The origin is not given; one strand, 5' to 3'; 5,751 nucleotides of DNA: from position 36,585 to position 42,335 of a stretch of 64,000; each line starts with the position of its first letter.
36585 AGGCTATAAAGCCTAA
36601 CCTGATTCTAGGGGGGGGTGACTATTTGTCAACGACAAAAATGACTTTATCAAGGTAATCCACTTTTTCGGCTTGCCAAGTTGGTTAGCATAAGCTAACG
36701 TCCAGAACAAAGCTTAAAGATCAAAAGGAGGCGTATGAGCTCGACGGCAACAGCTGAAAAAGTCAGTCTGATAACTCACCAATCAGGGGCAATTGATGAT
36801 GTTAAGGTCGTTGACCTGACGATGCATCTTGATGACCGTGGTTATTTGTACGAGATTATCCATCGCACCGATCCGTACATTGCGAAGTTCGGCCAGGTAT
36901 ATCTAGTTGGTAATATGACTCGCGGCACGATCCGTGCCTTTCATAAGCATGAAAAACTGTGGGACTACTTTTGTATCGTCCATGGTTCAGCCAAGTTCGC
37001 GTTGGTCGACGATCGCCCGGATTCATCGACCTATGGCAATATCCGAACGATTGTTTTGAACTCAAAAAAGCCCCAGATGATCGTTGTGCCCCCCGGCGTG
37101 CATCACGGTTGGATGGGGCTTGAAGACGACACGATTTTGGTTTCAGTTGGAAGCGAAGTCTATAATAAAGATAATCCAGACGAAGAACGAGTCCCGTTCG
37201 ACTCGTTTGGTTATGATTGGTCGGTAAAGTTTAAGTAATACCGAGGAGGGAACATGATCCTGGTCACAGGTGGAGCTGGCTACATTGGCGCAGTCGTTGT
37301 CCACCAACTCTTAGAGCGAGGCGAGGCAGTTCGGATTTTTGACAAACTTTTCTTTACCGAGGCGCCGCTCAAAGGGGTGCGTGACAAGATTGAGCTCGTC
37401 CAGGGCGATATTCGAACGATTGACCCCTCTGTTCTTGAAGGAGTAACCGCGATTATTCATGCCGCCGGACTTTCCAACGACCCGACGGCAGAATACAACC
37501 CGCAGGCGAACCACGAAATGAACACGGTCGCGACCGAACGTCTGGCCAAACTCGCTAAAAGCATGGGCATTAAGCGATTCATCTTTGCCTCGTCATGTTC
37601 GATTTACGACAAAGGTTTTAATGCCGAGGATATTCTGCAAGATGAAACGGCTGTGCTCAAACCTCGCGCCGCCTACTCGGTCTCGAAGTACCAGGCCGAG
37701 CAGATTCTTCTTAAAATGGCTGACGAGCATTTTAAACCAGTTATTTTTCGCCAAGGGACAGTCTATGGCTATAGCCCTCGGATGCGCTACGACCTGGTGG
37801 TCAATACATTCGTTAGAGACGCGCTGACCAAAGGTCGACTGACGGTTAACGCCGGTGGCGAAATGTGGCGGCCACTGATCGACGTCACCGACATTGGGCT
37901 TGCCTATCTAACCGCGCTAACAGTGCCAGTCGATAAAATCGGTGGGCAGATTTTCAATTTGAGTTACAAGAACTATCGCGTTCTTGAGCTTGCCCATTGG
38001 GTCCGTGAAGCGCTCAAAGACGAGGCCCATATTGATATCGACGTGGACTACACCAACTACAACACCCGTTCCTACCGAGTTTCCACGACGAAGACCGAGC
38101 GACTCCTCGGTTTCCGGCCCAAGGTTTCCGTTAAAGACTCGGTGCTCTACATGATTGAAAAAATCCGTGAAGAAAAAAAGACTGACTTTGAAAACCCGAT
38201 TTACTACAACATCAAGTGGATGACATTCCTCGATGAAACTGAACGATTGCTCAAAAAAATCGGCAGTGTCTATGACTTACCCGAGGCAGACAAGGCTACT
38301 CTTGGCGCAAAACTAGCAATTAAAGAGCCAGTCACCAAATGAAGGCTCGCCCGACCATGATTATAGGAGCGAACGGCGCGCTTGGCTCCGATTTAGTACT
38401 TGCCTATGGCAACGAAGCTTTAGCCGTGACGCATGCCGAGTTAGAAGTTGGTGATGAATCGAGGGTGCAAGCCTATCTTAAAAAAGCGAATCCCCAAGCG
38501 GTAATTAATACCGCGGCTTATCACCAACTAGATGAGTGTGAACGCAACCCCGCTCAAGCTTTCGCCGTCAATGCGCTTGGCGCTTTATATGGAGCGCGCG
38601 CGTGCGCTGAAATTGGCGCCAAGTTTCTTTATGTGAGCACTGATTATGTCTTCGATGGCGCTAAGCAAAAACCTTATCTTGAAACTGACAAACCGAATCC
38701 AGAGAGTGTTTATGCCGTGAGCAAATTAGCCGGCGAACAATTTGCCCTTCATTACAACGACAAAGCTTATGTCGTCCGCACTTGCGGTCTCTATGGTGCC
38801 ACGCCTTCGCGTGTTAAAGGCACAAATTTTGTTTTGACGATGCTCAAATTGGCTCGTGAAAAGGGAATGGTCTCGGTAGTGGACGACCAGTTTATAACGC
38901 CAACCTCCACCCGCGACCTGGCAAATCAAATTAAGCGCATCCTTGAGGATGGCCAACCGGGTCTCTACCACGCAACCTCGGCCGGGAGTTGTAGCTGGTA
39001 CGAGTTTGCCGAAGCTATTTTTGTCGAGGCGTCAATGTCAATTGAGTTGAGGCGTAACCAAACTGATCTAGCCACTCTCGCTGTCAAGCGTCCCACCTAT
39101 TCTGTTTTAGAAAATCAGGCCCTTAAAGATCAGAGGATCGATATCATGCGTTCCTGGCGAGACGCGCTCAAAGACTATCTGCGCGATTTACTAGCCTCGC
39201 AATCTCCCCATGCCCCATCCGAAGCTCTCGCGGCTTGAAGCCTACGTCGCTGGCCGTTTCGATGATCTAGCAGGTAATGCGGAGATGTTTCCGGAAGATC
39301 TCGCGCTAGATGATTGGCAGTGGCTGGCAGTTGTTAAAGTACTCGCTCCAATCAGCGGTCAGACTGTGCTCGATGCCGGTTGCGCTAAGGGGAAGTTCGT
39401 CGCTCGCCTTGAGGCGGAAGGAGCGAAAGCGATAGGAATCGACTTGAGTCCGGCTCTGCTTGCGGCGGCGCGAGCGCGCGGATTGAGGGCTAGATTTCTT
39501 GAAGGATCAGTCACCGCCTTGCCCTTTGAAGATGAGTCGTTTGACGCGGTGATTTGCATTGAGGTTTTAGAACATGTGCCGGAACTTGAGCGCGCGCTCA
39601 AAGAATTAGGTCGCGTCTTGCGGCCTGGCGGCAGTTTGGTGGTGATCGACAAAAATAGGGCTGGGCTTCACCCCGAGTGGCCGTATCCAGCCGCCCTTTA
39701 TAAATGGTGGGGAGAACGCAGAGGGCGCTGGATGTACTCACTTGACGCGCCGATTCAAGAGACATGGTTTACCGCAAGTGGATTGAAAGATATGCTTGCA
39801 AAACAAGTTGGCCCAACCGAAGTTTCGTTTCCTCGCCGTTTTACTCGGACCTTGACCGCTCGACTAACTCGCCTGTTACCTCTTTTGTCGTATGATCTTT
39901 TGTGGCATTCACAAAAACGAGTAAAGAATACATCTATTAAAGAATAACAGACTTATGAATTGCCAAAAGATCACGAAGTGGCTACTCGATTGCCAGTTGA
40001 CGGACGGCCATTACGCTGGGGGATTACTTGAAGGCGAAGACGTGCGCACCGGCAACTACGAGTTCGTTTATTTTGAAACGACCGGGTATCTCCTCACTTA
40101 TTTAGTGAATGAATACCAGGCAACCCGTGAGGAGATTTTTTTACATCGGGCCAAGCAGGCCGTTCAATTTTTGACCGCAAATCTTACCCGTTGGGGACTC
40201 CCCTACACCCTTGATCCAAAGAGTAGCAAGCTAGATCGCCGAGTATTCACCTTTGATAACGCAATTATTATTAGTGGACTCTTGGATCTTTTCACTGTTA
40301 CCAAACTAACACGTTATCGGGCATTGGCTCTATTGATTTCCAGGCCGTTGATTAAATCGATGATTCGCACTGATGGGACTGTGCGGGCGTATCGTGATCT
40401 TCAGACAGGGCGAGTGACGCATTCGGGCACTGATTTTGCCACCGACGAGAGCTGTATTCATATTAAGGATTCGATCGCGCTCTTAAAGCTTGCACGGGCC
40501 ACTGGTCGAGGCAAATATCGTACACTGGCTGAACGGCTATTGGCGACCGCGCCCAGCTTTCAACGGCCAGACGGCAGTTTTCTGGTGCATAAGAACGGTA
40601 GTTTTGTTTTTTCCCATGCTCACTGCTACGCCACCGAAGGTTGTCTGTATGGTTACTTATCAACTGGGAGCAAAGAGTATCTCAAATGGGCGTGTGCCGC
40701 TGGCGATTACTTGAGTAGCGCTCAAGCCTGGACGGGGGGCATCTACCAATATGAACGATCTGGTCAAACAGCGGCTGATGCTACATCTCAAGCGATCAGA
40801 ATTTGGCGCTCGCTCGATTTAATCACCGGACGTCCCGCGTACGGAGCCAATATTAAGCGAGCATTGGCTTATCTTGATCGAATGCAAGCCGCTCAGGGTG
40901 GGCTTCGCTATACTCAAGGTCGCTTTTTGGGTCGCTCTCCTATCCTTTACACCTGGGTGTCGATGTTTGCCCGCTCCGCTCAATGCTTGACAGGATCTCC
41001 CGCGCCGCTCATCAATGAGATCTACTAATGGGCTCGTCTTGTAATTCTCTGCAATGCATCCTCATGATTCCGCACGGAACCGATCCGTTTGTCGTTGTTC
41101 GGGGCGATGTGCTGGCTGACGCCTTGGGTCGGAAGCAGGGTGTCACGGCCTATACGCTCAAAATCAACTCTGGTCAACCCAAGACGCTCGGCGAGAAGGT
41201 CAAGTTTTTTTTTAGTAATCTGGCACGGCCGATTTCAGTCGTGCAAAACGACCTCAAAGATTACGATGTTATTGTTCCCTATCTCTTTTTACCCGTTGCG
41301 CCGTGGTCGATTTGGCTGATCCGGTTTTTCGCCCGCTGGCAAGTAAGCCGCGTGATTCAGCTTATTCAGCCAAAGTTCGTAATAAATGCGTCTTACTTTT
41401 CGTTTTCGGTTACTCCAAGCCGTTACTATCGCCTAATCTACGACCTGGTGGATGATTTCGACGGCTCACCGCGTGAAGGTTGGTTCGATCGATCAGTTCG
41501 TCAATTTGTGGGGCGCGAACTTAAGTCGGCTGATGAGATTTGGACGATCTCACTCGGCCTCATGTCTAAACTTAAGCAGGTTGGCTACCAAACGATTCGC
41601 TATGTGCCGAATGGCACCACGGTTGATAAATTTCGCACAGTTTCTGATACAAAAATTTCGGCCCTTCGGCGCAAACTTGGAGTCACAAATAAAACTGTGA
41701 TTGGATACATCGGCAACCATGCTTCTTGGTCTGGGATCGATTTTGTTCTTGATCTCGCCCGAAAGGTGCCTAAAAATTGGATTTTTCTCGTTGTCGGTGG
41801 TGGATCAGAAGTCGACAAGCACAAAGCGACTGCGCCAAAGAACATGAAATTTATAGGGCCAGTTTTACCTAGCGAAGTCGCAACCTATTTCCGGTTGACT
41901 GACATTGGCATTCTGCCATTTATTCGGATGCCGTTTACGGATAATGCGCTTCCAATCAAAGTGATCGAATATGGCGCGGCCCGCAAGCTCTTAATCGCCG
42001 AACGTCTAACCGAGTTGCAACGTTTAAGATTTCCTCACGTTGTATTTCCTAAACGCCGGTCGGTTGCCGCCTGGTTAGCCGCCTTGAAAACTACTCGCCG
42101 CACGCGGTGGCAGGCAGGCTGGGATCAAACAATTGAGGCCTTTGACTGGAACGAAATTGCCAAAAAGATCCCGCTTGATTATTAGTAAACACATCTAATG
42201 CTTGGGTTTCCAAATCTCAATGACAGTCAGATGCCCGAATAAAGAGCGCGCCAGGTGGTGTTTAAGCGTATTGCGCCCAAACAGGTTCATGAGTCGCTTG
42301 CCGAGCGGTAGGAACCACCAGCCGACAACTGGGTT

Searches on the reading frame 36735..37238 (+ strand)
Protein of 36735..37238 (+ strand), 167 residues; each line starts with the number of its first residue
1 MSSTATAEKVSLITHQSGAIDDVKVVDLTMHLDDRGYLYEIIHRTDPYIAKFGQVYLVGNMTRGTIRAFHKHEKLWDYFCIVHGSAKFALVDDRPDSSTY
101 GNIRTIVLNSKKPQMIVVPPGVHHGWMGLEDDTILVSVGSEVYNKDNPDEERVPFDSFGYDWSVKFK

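Call 11: search_protein_families(library=pfam, proteins=[window:36735-37238:+], max_evalue=0.001)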
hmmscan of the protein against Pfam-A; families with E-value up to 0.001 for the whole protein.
window:36735-37238:+ (167 aa): 3 families
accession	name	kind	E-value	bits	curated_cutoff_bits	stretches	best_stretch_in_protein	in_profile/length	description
PF00908.23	dTDP_sugar_isom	-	2.7e-18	66.7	27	1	19-162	3-152/168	dTDP-4-dehydrorhamnose 3,5-epimerase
PF14667.12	Polysacc_synt_C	-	3.5e-08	34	28.7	1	31-149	1-109/111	Polysaccharide biosynthesis C-terminal domain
PF05523.17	FdtA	-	5.3e-08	33.2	23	1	22-147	2-118/131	WxcM-like, C-terminal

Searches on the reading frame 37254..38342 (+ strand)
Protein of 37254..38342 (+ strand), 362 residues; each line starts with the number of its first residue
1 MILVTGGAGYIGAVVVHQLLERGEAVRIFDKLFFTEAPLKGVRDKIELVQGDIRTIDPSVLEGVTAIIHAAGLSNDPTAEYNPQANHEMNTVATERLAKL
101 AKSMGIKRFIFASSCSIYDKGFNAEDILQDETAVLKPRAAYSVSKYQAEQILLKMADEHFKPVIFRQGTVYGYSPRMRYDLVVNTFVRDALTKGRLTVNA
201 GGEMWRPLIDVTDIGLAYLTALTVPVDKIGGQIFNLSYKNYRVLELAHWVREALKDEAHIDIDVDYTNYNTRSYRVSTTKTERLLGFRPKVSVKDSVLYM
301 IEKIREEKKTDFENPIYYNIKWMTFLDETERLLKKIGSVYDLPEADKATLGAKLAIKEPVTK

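Call 13: search_protein_families(library=pfam, proteins=[window:37254-38342:+], max_evalue=0.0001)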
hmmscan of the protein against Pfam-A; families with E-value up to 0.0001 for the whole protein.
window:37254-38342:+ (362 aa): 8 families
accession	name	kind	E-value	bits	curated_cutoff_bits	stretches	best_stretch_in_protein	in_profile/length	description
PF01370.27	Epimerase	-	1.8e-40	139.3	20.9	1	2-236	1-239/240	NAD dependent epimerase/dehydratase family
PF16363.11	GDP_Man_Dehyd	-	2.7e-21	76.8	27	1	3-297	1-329/332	GDP-mannose 4,6 dehydratase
PF01073.25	3Beta_HSD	-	7.2e-19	68.3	22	1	3-173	1-184/280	3-beta hydroxysteroid dehydrogenase/isomerase family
PF04321.23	RmlD_sub_bind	-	9.9e-14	51.5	27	1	2-198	3-175/287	RmlD substrate binding domain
PF07993.18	NAD_binding_4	-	2.1e-13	50.5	20.1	1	4-174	1-210/258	Male sterility protein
PF02719.21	Polysacc_synt_2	-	8.3e-11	42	20.2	1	2-250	1-243/293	Polysaccharide biosynthesis protein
PF13460.12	NAD_binding_10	-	7.5e-10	39.4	27.2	1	6-152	1-131/184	NAD(P)H-binding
PF05368.20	NmrA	-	1.5e-06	28.5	27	1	2-116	5-109/298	NmrA-like family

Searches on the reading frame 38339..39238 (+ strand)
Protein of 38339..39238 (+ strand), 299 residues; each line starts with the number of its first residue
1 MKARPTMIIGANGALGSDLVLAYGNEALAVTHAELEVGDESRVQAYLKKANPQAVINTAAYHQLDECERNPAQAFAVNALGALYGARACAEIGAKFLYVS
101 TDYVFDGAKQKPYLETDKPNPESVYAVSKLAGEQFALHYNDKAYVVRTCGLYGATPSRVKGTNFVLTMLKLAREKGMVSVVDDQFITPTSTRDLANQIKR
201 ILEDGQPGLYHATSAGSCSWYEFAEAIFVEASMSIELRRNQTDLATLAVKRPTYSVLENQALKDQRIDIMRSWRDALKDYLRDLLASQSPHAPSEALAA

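Call 13: search_protein_families(library=pfam, proteins=[window:38339-39238:+], max_evalue=0.0001)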
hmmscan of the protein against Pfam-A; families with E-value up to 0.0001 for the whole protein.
window:38339-39238:+ (299 aa): 5 families
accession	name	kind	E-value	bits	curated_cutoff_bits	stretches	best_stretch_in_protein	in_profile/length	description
PF04321.23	RmlD_sub_bind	-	1.1e-81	274.5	27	1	7-284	4-285/287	RmlD substrate binding domain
PF01370.27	Epimerase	-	1.5e-21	77.3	20.9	1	7-182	2-203/240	NAD dependent epimerase/dehydratase family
PF16363.11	GDP_Man_Dehyd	-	2.8e-19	70.2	27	1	33-245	57-280/332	GDP-mannose 4,6 dehydratase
PF02719.21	Polysacc_synt_2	-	2.7e-10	40.4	20.2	1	36-104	62-131/293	Polysaccharide biosynthesis protein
PF07993.18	NAD_binding_4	-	2.5e-05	24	20.1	1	52-180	89-237/258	Male sterility protein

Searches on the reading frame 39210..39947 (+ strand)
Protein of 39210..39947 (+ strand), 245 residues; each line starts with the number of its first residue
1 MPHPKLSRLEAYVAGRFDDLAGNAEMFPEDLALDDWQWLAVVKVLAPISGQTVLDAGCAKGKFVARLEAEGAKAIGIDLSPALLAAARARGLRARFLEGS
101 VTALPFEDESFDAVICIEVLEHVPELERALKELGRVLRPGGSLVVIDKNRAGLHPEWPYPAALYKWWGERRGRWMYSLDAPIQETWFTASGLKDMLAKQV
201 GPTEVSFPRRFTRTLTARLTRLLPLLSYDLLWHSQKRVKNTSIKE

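Call 13: search_protein_families(library=pfam, proteins=[window:39210-39947:+], max_evalue=0.0001)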
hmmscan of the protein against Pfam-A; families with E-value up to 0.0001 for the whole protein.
window:39210-39947:+ (245 aa): 10 families
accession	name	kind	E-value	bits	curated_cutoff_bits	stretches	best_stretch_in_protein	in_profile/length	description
PF08241.18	Methyltransf_11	-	1.9e-27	96.2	21.2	1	54-145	1-95/95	Methyltransferase domain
PF13649.12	Methyltransf_25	-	2.9e-24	86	27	1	53-141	1-97/97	Methyltransferase domain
PF13847.12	Methyltransf_31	-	2.7e-20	73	27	1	49-149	3-113/145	Methyltransferase domain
PF13489.12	Methyltransf_23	-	5.6e-19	68.9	27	1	43-193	14-160/164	Methyltransferase domain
PF08242.18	Methyltransf_12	-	1.4e-17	64.7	30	1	54-143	1-98/98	Methyltransferase domain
PF01209.24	Ubie_methyltran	-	1.6e-13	51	20.1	1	35-151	34-157/233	ubiE/COQ5 methyltransferase family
PF08003.17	Methyltransf_9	-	1.2e-09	38.1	23.8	1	35-146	101-218/315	Protein of unknown function (DUF1698)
PF07021.18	MetW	-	6.3e-07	29.7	21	1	49-137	13-102/193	Methionine biosynthesis protein MetW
PF03141.22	Methyltransf_29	-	1.6e-05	24.2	23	1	51-145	119-217/506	Putative S-adenosyl-L-methionine-dependent methyltransferase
PF02353.26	CMAS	-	2.1e-05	24.4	27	1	45-145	58-164/273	Mycolic acid cyclopropane synthetase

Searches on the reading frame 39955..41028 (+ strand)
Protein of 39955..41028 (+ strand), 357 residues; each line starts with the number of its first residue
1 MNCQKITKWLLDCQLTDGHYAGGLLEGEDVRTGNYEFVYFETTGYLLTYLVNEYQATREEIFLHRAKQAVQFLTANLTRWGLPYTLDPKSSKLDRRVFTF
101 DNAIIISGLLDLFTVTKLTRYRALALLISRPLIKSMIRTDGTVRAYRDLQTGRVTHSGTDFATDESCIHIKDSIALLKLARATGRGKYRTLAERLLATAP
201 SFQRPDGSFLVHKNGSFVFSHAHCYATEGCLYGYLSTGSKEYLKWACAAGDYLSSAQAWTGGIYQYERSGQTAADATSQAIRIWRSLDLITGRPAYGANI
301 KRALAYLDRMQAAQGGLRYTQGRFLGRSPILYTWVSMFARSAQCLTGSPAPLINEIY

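Call 13: search_protein_families(library=pfam, proteins=[window:39955-41028:+], max_evalue=0.0001)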
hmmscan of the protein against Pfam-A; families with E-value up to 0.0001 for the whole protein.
window:39955-41028:+ (357 aa): 0 families

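Call 50: search_protein_families(library=pfam, proteins=[window:39955-41028:+], max_evalue=5)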
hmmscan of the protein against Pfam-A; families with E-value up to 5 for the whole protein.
window:39955-41028:+ (357 aa): 5 families
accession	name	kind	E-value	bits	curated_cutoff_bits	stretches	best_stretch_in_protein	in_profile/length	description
PF06917.19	Pectate_lyase_2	-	0.0026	16.9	26.6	2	43-138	352-441/491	Periplasmic pectate lyase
PF07944.18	Beta-AFase-like_GH127_cat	-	0.0059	16.1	24.9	1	169-198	177-206/376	Beta-L-arabinofuranosidase, GH127 catalytic domain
PF00432.27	Prenyltrans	-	0.03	14.2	26.5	1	169-317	78-216/304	Prenyltransferase alpha-alpha toroid domain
PF06662.19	C5-epim_C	-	0.043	13.7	23.3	1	44-86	32-74/188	D-glucuronyl C5-epimerase C-terminus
PF09492.16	Pec_lyase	-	0.095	12.4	22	1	43-105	41-103/292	Pectic acid lyase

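Call 79: search_protein_families(library=ncbifam, proteins=[window:39955-41028:+], max_evalue=0.01)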
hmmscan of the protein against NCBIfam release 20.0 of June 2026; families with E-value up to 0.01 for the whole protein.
window:39955-41028:+ (357 aa): 0 families

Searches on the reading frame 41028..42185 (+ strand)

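Call 13: search_protein_families(library=pfam, proteins=[window:41028-42185:+], max_evalue=0.0001)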
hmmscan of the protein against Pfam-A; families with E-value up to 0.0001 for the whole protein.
window:41028-42185:+ (385 aa): 2 families
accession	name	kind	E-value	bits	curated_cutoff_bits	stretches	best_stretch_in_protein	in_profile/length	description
PF13692.12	Glyco_trans_1_4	-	1.3e-09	38.9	27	1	223-328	2-109/142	Glycosyl transferases group 1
PF00534.26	Glycos_transf_1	-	5.4e-08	33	26.4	1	213-325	5-122/172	Glycosyl transferases group 1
